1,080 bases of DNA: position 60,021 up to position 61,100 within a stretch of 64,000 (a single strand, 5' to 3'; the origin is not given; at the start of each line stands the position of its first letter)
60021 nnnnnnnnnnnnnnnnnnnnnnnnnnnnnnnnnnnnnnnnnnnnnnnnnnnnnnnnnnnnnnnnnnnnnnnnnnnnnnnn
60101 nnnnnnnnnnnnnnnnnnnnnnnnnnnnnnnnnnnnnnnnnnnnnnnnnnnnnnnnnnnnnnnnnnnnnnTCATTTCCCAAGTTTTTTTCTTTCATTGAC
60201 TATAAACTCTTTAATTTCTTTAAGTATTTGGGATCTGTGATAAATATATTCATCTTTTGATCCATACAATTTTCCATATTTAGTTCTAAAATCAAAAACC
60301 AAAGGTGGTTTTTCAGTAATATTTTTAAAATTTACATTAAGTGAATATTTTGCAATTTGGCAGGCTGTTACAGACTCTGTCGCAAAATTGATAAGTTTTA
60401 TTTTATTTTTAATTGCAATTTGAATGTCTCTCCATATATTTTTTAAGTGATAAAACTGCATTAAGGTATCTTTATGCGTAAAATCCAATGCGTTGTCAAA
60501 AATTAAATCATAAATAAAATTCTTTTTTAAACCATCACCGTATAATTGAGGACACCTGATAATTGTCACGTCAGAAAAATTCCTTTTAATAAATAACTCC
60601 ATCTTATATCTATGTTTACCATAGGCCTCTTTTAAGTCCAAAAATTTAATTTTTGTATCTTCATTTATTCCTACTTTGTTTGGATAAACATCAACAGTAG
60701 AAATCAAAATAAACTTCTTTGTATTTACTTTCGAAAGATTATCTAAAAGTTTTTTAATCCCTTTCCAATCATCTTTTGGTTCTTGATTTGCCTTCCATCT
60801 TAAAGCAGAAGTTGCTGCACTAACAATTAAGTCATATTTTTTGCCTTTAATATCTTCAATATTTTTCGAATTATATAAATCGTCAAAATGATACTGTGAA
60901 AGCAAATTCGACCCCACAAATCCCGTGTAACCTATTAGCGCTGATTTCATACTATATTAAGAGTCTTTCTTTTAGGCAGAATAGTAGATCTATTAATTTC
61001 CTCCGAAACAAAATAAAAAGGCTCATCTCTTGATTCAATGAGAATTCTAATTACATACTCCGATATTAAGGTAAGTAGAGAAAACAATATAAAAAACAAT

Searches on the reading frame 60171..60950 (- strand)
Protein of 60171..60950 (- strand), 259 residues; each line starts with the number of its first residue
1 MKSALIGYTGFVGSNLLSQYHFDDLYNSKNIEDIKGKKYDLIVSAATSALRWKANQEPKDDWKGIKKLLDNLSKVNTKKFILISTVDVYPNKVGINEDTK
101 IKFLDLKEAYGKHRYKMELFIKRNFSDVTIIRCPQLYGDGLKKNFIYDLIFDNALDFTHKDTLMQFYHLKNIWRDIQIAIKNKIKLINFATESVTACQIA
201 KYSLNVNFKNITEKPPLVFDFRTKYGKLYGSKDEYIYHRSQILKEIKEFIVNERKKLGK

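Call 10: search_protein_families(library=pfam, proteins=[window:60171-60950:-], max_evalue=0.001)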
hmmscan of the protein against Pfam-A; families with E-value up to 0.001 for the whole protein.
window:60171-60950:- (259 aa): 3 families
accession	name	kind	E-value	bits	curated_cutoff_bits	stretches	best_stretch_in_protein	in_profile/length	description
PF01370.27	Epimerase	-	3.3e-09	37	20.9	1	24-149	49-185/240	NAD dependent epimerase/dehydratase family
PF13460.12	NAD_binding_10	-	0.00011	22.6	27.2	1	38-139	60-149/184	NAD(P)H-binding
PF04321.23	RmlD_sub_bind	-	0.00037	20.1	27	1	30-147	42-161/287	RmlD substrate binding domain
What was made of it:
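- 60171..60950 (-): Operon partner: extended-SDR-like NAD(P)-binding protein. Pfam Epimerase 3.3e-9 (call 10).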

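Call 67: search_protein_families(library=ncbifam, proteins=[window:60171-60950:-], max_evalue=0.001)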
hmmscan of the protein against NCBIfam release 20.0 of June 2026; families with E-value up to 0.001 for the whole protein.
window:60171-60950:- (259 aa): 0 families
